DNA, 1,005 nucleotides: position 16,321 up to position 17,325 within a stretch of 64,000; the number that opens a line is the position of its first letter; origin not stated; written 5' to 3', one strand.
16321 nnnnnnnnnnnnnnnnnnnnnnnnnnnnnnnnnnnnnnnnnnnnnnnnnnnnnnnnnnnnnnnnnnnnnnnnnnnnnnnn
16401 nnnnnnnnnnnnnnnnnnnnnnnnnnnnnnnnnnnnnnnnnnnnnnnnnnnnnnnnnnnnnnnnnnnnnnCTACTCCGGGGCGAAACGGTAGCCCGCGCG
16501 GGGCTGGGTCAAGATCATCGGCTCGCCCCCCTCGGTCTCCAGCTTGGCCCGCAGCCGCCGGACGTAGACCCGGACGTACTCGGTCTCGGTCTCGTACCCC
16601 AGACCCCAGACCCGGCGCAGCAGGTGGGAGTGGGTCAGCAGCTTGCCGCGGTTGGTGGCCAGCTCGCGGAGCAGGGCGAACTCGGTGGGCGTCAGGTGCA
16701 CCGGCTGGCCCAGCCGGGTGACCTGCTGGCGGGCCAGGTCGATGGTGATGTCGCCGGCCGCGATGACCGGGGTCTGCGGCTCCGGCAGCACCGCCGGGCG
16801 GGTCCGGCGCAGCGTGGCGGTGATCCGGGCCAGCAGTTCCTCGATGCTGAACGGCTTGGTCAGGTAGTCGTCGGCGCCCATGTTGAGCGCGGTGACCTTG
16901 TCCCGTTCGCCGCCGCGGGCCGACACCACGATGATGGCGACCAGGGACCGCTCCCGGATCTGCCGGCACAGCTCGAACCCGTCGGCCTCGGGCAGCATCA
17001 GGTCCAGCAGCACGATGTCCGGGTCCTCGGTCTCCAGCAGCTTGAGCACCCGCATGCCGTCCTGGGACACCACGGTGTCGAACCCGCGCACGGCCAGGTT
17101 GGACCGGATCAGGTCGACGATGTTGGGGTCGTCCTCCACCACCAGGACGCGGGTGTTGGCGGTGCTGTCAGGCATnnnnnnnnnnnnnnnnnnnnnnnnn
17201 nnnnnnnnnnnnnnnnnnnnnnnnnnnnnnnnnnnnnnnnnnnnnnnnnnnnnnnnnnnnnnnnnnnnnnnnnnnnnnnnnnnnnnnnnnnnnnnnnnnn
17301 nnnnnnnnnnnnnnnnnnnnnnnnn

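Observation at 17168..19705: Histidine kinase whose sensor region is a complete ABC-transporter ATPase domain (NBD-GAF-GAF-HisKA-HATPase)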

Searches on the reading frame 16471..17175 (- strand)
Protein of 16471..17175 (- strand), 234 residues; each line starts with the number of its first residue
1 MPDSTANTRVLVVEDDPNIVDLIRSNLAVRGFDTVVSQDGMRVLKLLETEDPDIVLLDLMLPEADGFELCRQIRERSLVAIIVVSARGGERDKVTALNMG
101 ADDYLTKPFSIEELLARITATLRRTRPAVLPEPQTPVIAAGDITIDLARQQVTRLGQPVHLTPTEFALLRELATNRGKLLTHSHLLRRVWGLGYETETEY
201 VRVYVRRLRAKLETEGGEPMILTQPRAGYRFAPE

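Call 4: search_protein_families(library=pfam, proteins=[window:16471-17175:-], max_evalue=0.01)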
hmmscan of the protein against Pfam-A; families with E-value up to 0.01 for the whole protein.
window:16471-17175:- (234 aa): 2 families
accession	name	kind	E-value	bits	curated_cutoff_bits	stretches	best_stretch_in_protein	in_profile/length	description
PF00072.30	Response_reg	-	7e-29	100.7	30.2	1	10-118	1-110/111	Response regulator receiver domain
PF00486.34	Trans_reg_C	-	3.2e-22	78.8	26.2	1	156-231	1-77/77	Transcriptional regulatory protein, C terminal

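Call 5: search_protein_families(library=ncbifam, proteins=[window:16471-17175:-], max_evalue=0.01)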
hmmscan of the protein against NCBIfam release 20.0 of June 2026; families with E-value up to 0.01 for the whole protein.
window:16471-17175:- (234 aa): 104 families (the best 25 are shown)
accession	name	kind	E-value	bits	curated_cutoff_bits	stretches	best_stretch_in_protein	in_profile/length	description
NF040689.1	MtrAB_MtrA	equivalog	5.6e-62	208.9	300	1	10-230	1-217/219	MtrAB system response regulator MtrA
TIGR02154.1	PhoB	equivalog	1.5e-60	204.3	296.2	1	8-231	3-225/226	phosphate regulon transcriptional regulator PhoB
NF045944.1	ResRegRpaBCyano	equivalog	3.5e-57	193.4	330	1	11-231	1-227/229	response regulator transcription factor RpaB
NF040534.1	resp_reg_YycF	equivalog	2.4e-56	190.6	340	1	9-229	2-225/231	response regulator YycF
NF041733.1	resp_reg_CseB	equivalog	1.1e-55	188.5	350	1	9-215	2-214/228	two-component system response regulator CseB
NF007820.0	PRK10529.1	equivalog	1.2e-55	188.4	325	1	8-233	2-225/225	two-component system response regulator KdpE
TIGR01387.1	cztR_silR_copR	subfamily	3.6e-47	160.8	279.2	1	10-230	1-217/218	heavy metal response regulator transcription factor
NF033117.2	vanR_ACDEGLN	exception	5.7e-47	160.2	350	1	10-221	1-214/226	VanR-ABDEGLN family response regulator transcription factor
NF007005.1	PRK09468.1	equivalog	1.2e-46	159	331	1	7-234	3-234/237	osmolarity response regulator transcription factor OmpR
NF008296.0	PRK11083.1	equivalog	2.3e-46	158.1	273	1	7-229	3-223/228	two-component system response regulator CreB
NF053854.1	RespRegPhoBBctds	equivalog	1.6e-45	155.2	270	1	10-231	1-224/225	two-component system response regulator PhoB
NF033120.0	vanR_FM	exception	5.8e-45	153.7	460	1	9-231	5-229/231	vancomycin resistance response regulator transcription factor, VanR-F/VanR-M family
NF007982.1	PRK10710.1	equivalog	2.6e-42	145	380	1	3-231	3-227/235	envelope stress response regulator BaeR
NF008034.0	PRK10766.1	equivalog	4.1e-42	144.2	275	1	8-232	3-227/231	two-component system response regulator TorR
NF045991.1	RespRegCtrARhodob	equivalog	9.4e-42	143.3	350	1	9-229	2-219/224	response regulator transcription factor CtrA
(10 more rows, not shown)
